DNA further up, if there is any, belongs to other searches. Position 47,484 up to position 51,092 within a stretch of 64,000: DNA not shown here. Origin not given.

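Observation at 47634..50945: Two full PilB/GspE secretion-ATPase modules fused into one 1103-aa polypeptide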

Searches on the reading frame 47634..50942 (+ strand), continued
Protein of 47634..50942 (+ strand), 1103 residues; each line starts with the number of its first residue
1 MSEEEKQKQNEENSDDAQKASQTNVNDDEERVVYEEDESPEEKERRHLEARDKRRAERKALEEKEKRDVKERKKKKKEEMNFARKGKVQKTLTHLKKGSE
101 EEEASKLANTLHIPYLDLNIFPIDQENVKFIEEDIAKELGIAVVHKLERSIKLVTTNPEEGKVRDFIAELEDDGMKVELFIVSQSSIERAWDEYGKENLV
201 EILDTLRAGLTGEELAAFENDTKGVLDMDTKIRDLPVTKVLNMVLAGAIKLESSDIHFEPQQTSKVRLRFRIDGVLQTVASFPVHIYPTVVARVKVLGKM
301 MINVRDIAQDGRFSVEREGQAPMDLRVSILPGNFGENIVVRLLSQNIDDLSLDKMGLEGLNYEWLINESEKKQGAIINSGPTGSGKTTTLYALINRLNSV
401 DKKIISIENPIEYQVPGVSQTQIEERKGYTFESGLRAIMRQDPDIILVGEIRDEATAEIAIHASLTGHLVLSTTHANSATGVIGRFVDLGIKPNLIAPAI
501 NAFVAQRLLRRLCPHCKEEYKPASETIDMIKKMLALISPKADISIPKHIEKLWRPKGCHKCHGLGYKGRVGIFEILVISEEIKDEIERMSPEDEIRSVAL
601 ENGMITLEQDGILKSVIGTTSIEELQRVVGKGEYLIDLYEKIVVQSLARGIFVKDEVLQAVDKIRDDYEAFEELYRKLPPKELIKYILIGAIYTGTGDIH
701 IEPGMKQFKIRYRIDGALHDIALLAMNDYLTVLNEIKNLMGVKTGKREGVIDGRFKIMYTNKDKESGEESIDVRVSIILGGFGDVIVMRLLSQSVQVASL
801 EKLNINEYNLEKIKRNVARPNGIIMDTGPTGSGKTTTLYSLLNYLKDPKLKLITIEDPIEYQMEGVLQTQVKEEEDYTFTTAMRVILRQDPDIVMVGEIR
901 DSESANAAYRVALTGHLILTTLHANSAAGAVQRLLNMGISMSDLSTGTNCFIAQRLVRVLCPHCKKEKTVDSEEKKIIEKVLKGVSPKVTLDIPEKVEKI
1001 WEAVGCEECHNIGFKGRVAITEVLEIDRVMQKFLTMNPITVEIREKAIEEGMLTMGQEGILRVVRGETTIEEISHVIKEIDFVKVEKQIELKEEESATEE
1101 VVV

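Call 91: find_homologous_proteins(query=P0144, max_evalue=1e-50)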
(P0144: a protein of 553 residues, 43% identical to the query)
Query P0144 (553 aa): 8000 proteins with E <= 1e-50 among 8000 candidates; the best 120 are listed.
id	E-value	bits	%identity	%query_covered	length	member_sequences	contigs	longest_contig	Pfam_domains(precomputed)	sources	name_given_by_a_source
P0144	0.0e+0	1199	100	100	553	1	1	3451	PF00437.27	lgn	-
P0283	7.8e-247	838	50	83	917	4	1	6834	PF13173.13,PF00437.27,PF13662.13,PF13604.13,PF13555.13,PF00004.36,PF13401.13,PF01637.25,PF04851.22,PF00005.34,PF12775.14,PF25199.2,PF20720.4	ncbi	ncbi:MAG: hypothetical protein A2593_04045, partial [Candidatus Moranbacteria bacterium RIFOXYD1_FUL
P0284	1.4e-246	837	44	92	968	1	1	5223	PF13173.13,PF16796.12,PF00437.27,PF13604.13,PF00004.36,PF13401.13,PF01637.25,PF03215.22,PF04851.22,PF05157.21,PF12775.14,PF25199.2,PF20720.4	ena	-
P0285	2.8e-240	816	47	82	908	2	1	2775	PF13173.13,PF00437.27,PF13604.13,PF13245.13,PF13555.13,PF00004.36,PF13401.13,PF03215.22,PF04851.22,PF02492.26,PF07724.21,PF00005.34,PF12775.14,PF25199.2,PF20720.4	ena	-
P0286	5.2e-233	792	44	87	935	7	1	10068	PF13173.13,PF00437.27,PF13604.13,PF13245.13,PF13555.13,PF00004.36,PF13401.13,PF01637.25,PF04851.22,PF07724.21,PF00005.34,PF12775.14,PF25199.2,PF20720.4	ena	-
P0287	7.1e-230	782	49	75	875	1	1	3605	PF13173.13,PF00437.27,PF13604.13,PF13245.13,PF13555.13,PF00004.36,PF13401.13,PF04851.22,PF07724.21,PF12775.14,PF25199.2,PF20720.4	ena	-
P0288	7.2e-229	779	46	97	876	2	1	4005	PF13173.13,PF00437.27,PF13662.13,PF13604.13,PF12775.14,PF13555.13,PF13401.13,PF25199.2,PF20720.4,PF13191.13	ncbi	ncbi:MAG: ATPase, T2SS/T4P/T4SS family, partial [Patescibacteria group bacterium]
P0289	3.2e-226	770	49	71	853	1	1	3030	PF13173.13,PF00437.27,PF13604.13,PF00004.36,PF13401.13,PF03215.22,PF04851.22,PF13191.13,PF02492.26,PF00005.34,PF12775.14,PF25199.2,PF20720.4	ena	-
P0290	1.4e-224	765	44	80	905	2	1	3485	PF13173.13,PF00437.27,PF13662.13,PF13604.13,PF13555.13,PF00004.36,PF13401.13,PF04851.22,PF01935.24,PF00005.34,PF12775.14,PF25199.2,PF20720.4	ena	-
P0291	1.2e-220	752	48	73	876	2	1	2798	PF13173.13,PF00437.27,PF13604.13,PF13555.13,PF00004.36,PF13401.13,PF01637.25,PF04851.22,PF02492.26,PF00005.34,PF12775.14,PF25199.2,PF20720.4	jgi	jgi:type II secretory ATPase GspE/PulE/Tfp pilus assembly ATPase PilB-like protein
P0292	3.1e-218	744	43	86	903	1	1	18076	PF13173.13,PF00437.27,PF13604.13,PF00485.25,PF13245.13,PF13555.13,PF00004.36,PF13401.13,PF13238.13,PF03215.22,PF04851.22,PF07724.21,PF00005.34,PF12775.14,PF25199.2,PF20720.4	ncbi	ncbi:MAG: Type IV pilus assembly protein PilB, partial [Candidatus Moranbacteria bacterium GW2011_GW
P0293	6.5e-217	739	50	66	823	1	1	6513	PF13173.13,PF00437.27,PF13604.13,PF13245.13,PF13555.13,PF00004.36,PF13401.13,PF13238.13,PF01637.25,PF04851.22,PF13191.13,PF02492.26,PF07724.21,PF12775.14,PF25199.2,PF20720.4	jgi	jgi:type IV pilus assembly protein PilB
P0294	1.9e-216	738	42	96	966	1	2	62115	PF13173.13,PF00437.27,PF13604.13,PF13555.13,PF00004.36,PF13401.13,PF03215.22,PF13191.13,PF05157.21,PF06414.19,PF25199.2,PF20720.4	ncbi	ncbi:MAG: GspE/PulE family protein [Minisyncoccia bacterium]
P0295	2.7e-216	737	45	97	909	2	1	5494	PF13173.13,PF05157.21,PF00437.27,PF13401.13,PF25199.2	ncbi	-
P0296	7.6e-215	733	43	97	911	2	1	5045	PF13173.13,PF05157.21,PF00437.27,PF00005.34,PF12775.14,PF13555.13,PF00004.36,PF13401.13,PF25199.2,PF20720.4,PF13191.13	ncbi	ncbi:MAG: ATPase, T2SS/T4P/T4SS family, partial [Candidatus Moraniibacteriota bacterium]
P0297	1.0e-214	732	47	68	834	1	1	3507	PF13173.13,PF13086.13,PF00437.27,PF13604.13,PF13245.13,PF13555.13,PF00004.36,PF13401.13,PF01637.25,PF04851.22,PF13191.13,PF02492.26,PF01935.24,PF00005.34,PF12775.14,PF13476.13,PF25199.2,PF20720.4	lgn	-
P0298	2.2e-213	728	42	100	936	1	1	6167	PF13173.13,PF00437.27,PF13555.13,PF00004.36,PF13401.13,PF04851.22,PF13191.13,PF05157.21,PF02492.26,PF00005.34,PF12775.14,PF25199.2,PF20720.4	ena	-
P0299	9.4e-213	726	42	80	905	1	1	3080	PF13173.13,PF00437.27,PF13604.13,PF00004.36,PF13401.13,PF04851.22,PF13191.13,PF02492.26,PF00005.34,PF12775.14,PF25199.2,PF20720.4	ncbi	-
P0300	1.1e-212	725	45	72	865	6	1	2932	PF13173.13,PF00437.27,PF13604.13,PF13555.13,PF00004.36,PF13401.13,PF01637.25,PF04851.22,PF13191.13,PF02492.26,PF00005.34,PF12775.14,PF13476.13,PF25199.2,PF20720.4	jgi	jgi:type II secretory ATPase GspE/PulE/Tfp pilus assembly ATPase PilB-like protein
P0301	1.2e-212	725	44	97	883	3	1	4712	PF13173.13,PF00437.27,PF13662.13,PF13604.13,PF13245.13,PF13555.13,PF00004.36,PF13401.13,PF01637.25,PF03215.22,PF04851.22,PF13191.13,PF00005.34,PF12775.14,PF25199.2,PF20720.4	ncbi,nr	ncbi:MAG TPA: hypothetical protein ENG89_01890, partial [Candidatus Moranbacteria bacterium]|nr:hypo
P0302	1.8e-212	725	44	77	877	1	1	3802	PF13173.13,PF00437.27,PF13604.13,PF13555.13,PF00004.36,PF13401.13,PF01637.25,PF04851.22,PF13191.13,PF02492.26,PF00005.34,PF12775.14,PF25199.2,PF20720.4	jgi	jgi:type II secretory ATPase GspE/PulE/Tfp pilus assembly ATPase PilB-like protein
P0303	4.2e-211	720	41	97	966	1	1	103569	PF13173.13,PF05157.21,PF13086.13,PF00437.27,PF13604.13,PF13555.13,PF13401.13,PF13238.13,PF03215.22,PF25199.2,PF20720.4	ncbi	-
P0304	5.8e-211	720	42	78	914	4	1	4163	PF13173.13,PF00437.27,PF13604.13,PF13245.13,PF00004.36,PF13401.13,PF02492.26,PF00005.34,PF12775.14,PF13476.13,PF25199.2,PF20720.4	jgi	-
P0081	2.2e-210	718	45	78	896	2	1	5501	PF13173.13,PF13086.13,PF00437.27,PF13245.13,PF00004.36,PF13401.13,PF01637.25,PF04851.22,PF02492.26,PF00005.34,PF12775.14,PF25199.2,PF20720.4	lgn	-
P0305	2.9e-210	717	40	96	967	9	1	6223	PF13173.13,PF05157.21,PF06414.19,PF00437.27,PF13604.13,PF13401.13,PF25199.2,PF20720.4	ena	-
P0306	1.1e-209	715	40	96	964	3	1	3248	PF13173.13,PF05157.21,PF00437.27,PF13604.13,PF13401.13,PF03215.22,PF25199.2,PF20720.4,PF13191.13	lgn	-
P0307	1.4e-209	715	40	96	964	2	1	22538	PF13173.13,PF05157.21,PF00437.27,PF13604.13,PF13401.13,PF25199.2,PF20720.4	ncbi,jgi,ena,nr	ncbi:MAG TPA: GspE/PulE family protein [Candidatus Paceibacterota bacterium]|nr:GspE/PulE family pro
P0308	1.7e-209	715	40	96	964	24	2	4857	PF13173.13,PF05157.21,PF00437.27,PF13604.13,PF13401.13,PF01580.25,PF01637.25,PF25199.2,PF20720.4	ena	-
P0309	3.7e-209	714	48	68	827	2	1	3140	PF13173.13,PF13086.13,PF16796.12,PF00437.27,PF13604.13,PF13555.13,PF13401.13,PF01637.25,PF03215.22,PF04851.22,PF13191.13,PF02492.26,PF01935.24,PF00005.34,PF12775.14,PF25199.2,PF20720.4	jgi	-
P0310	1.4e-208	712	43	96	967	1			PF13173.13,PF02492.26,PF16796.12,PF00437.27,PF13604.13,PF12775.14,PF13401.13,PF25199.2,PF20720.4,PF13191.13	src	-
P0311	2.6e-208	711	46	97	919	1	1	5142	PF13173.13,PF05157.21,PF00437.27,PF13604.13,PF12775.14,PF13555.13,PF00004.36,PF13401.13,PF25199.2,PF04851.22,PF20720.4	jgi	-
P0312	2.8e-208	711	39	96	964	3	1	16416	PF13173.13,PF05157.21,PF13086.13,PF00437.27,PF13401.13,PF25199.2,PF20720.4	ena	-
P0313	5.4e-208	710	40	96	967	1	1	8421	PF13173.13,PF05157.21,PF06414.19,PF00437.27,PF13401.13,PF03215.22,PF25199.2,PF20720.4,PF13191.13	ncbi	ncbi:MAG: GspE/PulE family protein [Minisyncoccia bacterium]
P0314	6.3e-208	710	40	96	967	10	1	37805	PF13173.13,PF05157.21,PF13086.13,PF00437.27,PF13604.13,PF13401.13,PF13238.13,PF03215.22,PF25199.2,PF20720.4,PF13191.13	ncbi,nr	ncbi:MAG: Type secretion system protein [Patescibacteria group bacterium]|nr:Type secretion system p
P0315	1.9e-207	708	40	93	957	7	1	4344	PF00225.30,PF13173.13,PF00437.27,PF13604.13,PF12775.14,PF13401.13,PF01637.25,PF03215.22,PF25199.2,PF20720.4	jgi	jgi:type IV pilus assembly protein PilB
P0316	2.0e-206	705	38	96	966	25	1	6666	PF13173.13,PF05157.21,PF00437.27,PF13604.13,PF13401.13,PF25199.2,PF20720.4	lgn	-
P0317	5.9e-206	703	40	96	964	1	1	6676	PF13173.13,PF05157.21,PF13086.13,PF00437.27,PF13604.13,PF13401.13,PF25199.2,PF20720.4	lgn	-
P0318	1.3e-205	702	38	96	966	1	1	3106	PF13173.13,PF05157.21,PF00437.27,PF13604.13,PF13401.13,PF03215.22,PF25199.2,PF20720.4,PF13191.13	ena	-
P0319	1.6e-205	702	39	96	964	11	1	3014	PF13173.13,PF05157.21,PF00437.27,PF13604.13,PF13401.13,PF25199.2,PF20720.4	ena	-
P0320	1.3e-204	699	45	71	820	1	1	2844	PF13173.13,PF00437.27,PF13662.13,PF13604.13,PF13555.13,PF00004.36,PF13401.13,PF04851.22,PF13191.13,PF02492.26,PF01935.24,PF00005.34,PF12775.14,PF13476.13,PF25199.2,PF20720.4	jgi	-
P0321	1.5e-204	699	40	96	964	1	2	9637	PF13173.13,PF05157.21,PF13086.13,PF00437.27,PF13604.13,PF13401.13,PF01637.25,PF25199.2,PF20720.4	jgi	-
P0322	2.7e-204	698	40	96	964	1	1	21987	PF13173.13,PF05157.21,PF13086.13,PF00437.27,PF13604.13,PF13401.13,PF25199.2,PF20720.4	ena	-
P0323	5.6e-204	697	40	96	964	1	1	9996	PF13173.13,PF05157.21,PF13086.13,PF00437.27,PF13604.13,PF13401.13,PF25199.2,PF20720.4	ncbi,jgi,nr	ncbi:MAG TPA: GspE/PulE family protein [Candidatus Paceibacterota bacterium]|nr:GspE/PulE family pro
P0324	1.6e-203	695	40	95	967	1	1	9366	PF13173.13,PF05157.21,PF06414.19,PF00437.27,PF13604.13,PF25199.2,PF20720.4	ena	-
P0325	8.0e-203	693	39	96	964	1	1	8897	PF13173.13,PF05157.21,PF13086.13,PF00437.27,PF13604.13,PF13401.13,PF25199.2,PF20720.4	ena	-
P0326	3.2e-202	691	39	96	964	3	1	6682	PF13173.13,PF05157.21,PF00437.27,PF13604.13,PF13401.13,PF25199.2,PF20720.4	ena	-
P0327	5.4e-202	690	47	68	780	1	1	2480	PF13173.13,PF00437.27,PF13604.13,PF13555.13,PF00004.36,PF13401.13,PF01637.25,PF04851.22,PF13191.13,PF03205.21,PF02492.26,PF07724.21,PF00005.34,PF12775.14,PF25199.2,PF20720.4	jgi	jgi:type II secretory ATPase GspE/PulE/Tfp pilus assembly ATPase PilB-like protein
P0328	1.5e-197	675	47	69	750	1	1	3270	PF13173.13,PF00437.27,PF13604.13,PF13555.13,PF00004.36,PF13401.13,PF01637.25,PF04851.22,PF00005.34,PF12775.14,PF25199.2,PF20720.4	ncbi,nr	ncbi:MAG: GspE/PulE family protein, partial [Candidatus Moranbacteria bacterium]|nr:GspE/PulE family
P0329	3.9e-194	664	37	98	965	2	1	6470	PF13086.13,PF00437.27,PF13604.13,PF13555.13,PF13401.13,PF03215.22,PF05157.21,PF06414.19,PF00005.34,PF01580.25,PF25199.2,PF20720.4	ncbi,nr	ncbi:MAG: GspE/PulE family protein [Candidatus Parcubacteria bacterium]|nr:GspE/PulE family protein 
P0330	8.3e-194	663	46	68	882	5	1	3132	PF00225.30,PF13173.13,PF00437.27,PF13604.13,PF12775.14,PF13555.13,PF13401.13,PF01637.25,PF25199.2,PF20720.4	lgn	-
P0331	4.3e-192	657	45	73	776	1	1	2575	PF13173.13,PF00437.27,PF13604.13,PF13245.13,PF13555.13,PF13401.13,PF01637.25,PF04851.22,PF02492.26,PF00005.34,PF12775.14,PF25199.2,PF20720.4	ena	-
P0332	9.5e-192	656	46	68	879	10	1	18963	PF00225.30,PF13173.13,PF00437.27,PF13604.13,PF12775.14,PF13401.13,PF01637.25,PF25199.2,PF20720.4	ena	-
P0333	1.6e-191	656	46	68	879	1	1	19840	PF00225.30,PF13173.13,PF00437.27,PF13604.13,PF12775.14,PF13401.13,PF01637.25,PF25199.2,PF20720.4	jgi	jgi:type II secretory ATPase GspE/PulE/Tfp pilus assembly ATPase PilB-like protein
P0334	1.6e-191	656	46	68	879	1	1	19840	PF00225.30,PF13173.13,PF00437.27,PF13604.13,PF12775.14,PF13401.13,PF01637.25,PF25199.2,PF20720.4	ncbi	ncbi:MAG: GspE/PulE family protein [Candidatus Paceibacterota bacterium]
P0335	7.7e-191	653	42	79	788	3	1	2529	PF13173.13,PF13086.13,PF00437.27,PF13604.13,PF13555.13,PF00004.36,PF13401.13,PF01637.25,PF07728.21,PF03215.22,PF04851.22,PF13191.13,PF02492.26,PF00005.34,PF12775.14,PF25199.2,PF20720.4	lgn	-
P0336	9.2e-191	653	46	68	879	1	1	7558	PF00225.30,PF13173.13,PF00437.27,PF13604.13,PF12775.14,PF13401.13,PF01637.25,PF25199.2,PF20720.4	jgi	-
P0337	7.3e-184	630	46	69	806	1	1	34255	PF13173.13,PF00437.27,PF13604.13,PF12775.14,PF13555.13,PF13401.13,PF01637.25,PF25199.2,PF20720.4,PF13191.13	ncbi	-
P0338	2.1e-181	622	42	79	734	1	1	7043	PF13173.13,PF13086.13,PF00437.27,PF13604.13,PF13245.13,PF13555.13,PF00004.36,PF13401.13,PF13238.13,PF01637.25,PF03215.22,PF04851.22,PF00931.29,PF13191.13,PF03205.21,PF02492.26,PF07724.21,PF00005.34,PF12775.14,PF25199.2,PF20720.4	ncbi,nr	ncbi:MAG TPA: GspE/PulE family protein, partial [Candidatus Moranbacteria bacterium]|nr:GspE/PulE fa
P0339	7.8e-181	620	-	-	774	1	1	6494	PF00225.30,PF13173.13,PF00437.27,PF13604.13,PF13401.13,PF01637.25,PF04851.22,PF07724.21,PF12775.14,PF13476.13,PF25199.2,PF20720.4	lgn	-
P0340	5.6e-180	617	47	71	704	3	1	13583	PF13173.13,PF02492.26,PF00437.27,PF12775.14,PF00004.36,PF13401.13,PF25199.2,PF04851.22,PF20720.4,PF13191.13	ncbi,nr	ncbi:GspE/PulE family protein, partial [Patescibacteria group bacterium]|nr:GspE/PulE family protein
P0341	6.2e-180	617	45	73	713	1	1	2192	PF13173.13,PF00437.27,PF13604.13,PF13245.13,PF13555.13,PF00004.36,PF13401.13,PF01637.25,PF04851.22,PF02492.26,PF00005.34,PF12775.14,PF25199.2,PF20720.4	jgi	-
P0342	7.4e-180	617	49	59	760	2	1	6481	PF13173.13,PF00437.27,PF25199.2,PF20720.4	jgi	-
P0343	5.1e-179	614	41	74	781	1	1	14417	PF13173.13,PF16796.12,PF00437.27,PF13604.13,PF13555.13,PF00004.36,PF13401.13,PF04851.22,PF13191.13,PF02492.26,PF00005.34,PF12775.14,PF25199.2,PF20720.4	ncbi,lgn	-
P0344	5.7e-178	611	45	73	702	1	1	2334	PF13173.13,PF00437.27,PF13245.13,PF13555.13,PF00004.36,PF13401.13,PF01637.25,PF04851.22,PF13191.13,PF02492.26,PF00005.34,PF12775.14,PF25199.2,PF20720.4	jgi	jgi:type IV pilus assembly protein PilB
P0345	1.9e-175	603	46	69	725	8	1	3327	PF13173.13,PF00437.27,PF12775.14,PF13555.13,PF13401.13,PF25199.2,PF04851.22,PF20720.4,PF13191.13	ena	-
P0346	6.0e-175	601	42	70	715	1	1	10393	PF13173.13,PF13086.13,PF00437.27,PF13604.13,PF13245.13,PF13555.13,PF00004.36,PF13401.13,PF01637.25,PF04851.22,PF13191.13,PF02492.26,PF00005.34,PF12775.14,PF13476.13,PF25199.2,PF20720.4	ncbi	-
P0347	3.0e-166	572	42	96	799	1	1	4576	PF13173.13,PF13086.13,PF00270.36,PF00437.27,PF13604.13,PF13245.13,PF13555.13,PF00004.36,PF13401.13,PF01637.25,PF04851.22,PF02492.26,PF00005.34,PF12775.14,PF25199.2,PF20720.4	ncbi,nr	ncbi:MAG TPA: ATPase, T2SS/T4P/T4SS family, partial [Patescibacteria group bacterium]|nr:ATPase, T2S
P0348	8.1e-166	571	-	-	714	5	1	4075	PF13173.13,PF02492.26,PF00437.27,PF12775.14,PF00004.36,PF13401.13,PF25199.2,PF04851.22,PF20720.4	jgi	jgi:type II secretory ATPase GspE/PulE/Tfp pilus assembly ATPase PilB-like protein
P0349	1.3e-163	563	44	77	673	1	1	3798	PF00437.27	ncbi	ncbi:MAG: GspE/PulE family protein, partial [Patescibacteria group bacterium]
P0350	1.5e-160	553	49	98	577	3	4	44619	PF05157.21,PF00437.27,PF13401.13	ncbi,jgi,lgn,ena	-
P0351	1.6e-156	540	47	98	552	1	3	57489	PF05157.21,PF00437.27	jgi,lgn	-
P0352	3.0e-156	539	47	98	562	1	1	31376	PF05157.21,PF00437.27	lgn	-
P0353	1.3e-155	537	48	97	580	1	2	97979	PF05157.21,PF00437.27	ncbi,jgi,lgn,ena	-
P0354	3.3e-154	532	47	97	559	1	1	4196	PF05157.21,PF00437.27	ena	-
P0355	3.0e-153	529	49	93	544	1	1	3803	PF05157.21,PF00437.27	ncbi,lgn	-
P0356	3.3e-153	529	47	98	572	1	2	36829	PF05157.21,PF00437.27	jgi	-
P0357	6.5e-153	528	47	98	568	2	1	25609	PF05157.21,PF00437.27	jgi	jgi:type II secretory ATPase GspE/PulE/Tfp pilus assembly ATPase PilB-like protein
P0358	1.3e-152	527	47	97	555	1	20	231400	PF05157.21,PF00437.27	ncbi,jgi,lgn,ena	-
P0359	2.3e-151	523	48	98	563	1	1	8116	PF05157.21,PF00437.27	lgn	-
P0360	5.4e-151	522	47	97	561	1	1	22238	PF05157.21,PF00437.27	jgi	jgi:type IV pilus assembly protein PilB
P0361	6.9e-151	522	47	97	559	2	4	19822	PF05157.21,PF00437.27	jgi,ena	-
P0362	1.4e-150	520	46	99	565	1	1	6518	PF05157.21,PF00437.27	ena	-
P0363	6.0e-150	518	46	98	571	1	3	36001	PF05157.21,PF00437.27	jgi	jgi:type IV pilus assembly protein PilB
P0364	9.8e-150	518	47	98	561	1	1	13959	PF05157.21,PF00437.27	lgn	-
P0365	1.2e-149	517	46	98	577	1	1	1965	PF05157.21,PF00437.27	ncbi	-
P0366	8.7e-149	515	46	98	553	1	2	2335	PF05157.21,PF00437.27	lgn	-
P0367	1.4e-148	514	47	97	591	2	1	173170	PF05157.21,PF00437.27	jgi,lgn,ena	-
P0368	1.4e-148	514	47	97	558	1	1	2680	PF00437.27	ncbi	-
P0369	1.5e-148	514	46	98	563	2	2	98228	PF05157.21,PF00437.27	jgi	jgi:type II secretory ATPase GspE/PulE/Tfp pilus assembly ATPase PilB-like protein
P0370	6.4e-148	512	46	97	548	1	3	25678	PF05157.21,PF00437.27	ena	-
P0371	4.6e-147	509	45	98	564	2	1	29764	PF05157.21,PF00437.27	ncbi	ncbi:MAG: GspE/PulE family protein [bacterium]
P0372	1.7e-146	507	47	98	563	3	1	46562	PF05157.21,PF00437.27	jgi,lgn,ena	-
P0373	1.9e-146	507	46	98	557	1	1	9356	PF00437.27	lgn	-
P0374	5.7e-146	505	46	98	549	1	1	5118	PF05157.21,PF00437.27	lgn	-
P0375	6.1e-146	505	45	98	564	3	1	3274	PF00437.27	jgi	-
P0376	6.4e-146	505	45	97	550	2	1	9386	PF00437.27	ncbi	-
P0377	1.9e-145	504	46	96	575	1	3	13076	PF05157.21,PF00437.27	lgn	-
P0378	3.0e-145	503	45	97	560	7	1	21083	PF05157.21,PF00437.27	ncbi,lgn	ncbi:MAG: GspE/PulE family protein [Patescibacteria group bacterium]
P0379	2.0e-144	500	45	96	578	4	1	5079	PF05157.21,PF00437.27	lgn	-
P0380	2.0e-144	500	46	98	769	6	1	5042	PF05157.21,PF00437.27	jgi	-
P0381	3.9e-144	499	45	97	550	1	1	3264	PF00437.27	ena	-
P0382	4.0e-144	499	46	97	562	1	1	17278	PF05157.21,PF00437.27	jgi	-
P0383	1.3e-143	497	45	97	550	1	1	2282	PF00437.27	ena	-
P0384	1.8e-143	497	45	97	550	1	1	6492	PF00437.27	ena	-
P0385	2.0e-143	497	46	95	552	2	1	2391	PF05157.21,PF00437.27,PF20720.4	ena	-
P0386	2.0e-143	497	45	97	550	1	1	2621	PF05157.21,PF00437.27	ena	-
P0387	2.9e-143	496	46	97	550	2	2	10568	PF00437.27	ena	-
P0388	3.6e-143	496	47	97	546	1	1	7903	PF05157.21,PF00437.27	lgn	-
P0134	3.8e-143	496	47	78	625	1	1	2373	PF00437.27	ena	-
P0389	4.4e-143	496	45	97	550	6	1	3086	PF00437.27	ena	-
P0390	4.8e-143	496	45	93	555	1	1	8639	PF00437.27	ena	-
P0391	6.0e-143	495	45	97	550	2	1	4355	PF00437.27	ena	-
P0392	1.9e-142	494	45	97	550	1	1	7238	PF00437.27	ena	-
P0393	4.9e-142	492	46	92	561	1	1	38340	PF00437.27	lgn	-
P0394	1.6e-141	491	44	99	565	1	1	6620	PF05157.21,PF00437.27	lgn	-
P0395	1.8e-141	490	45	97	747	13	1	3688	PF05157.21,PF00437.27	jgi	-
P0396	2.2e-141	490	44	96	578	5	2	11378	PF05157.21,PF00437.27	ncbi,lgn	-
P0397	3.4e-141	490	46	98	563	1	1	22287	PF00437.27,PF20720.4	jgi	-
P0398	3.8e-141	489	44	98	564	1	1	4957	PF00437.27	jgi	-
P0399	4.0e-141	489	45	96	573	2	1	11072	PF05157.21,PF00437.27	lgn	-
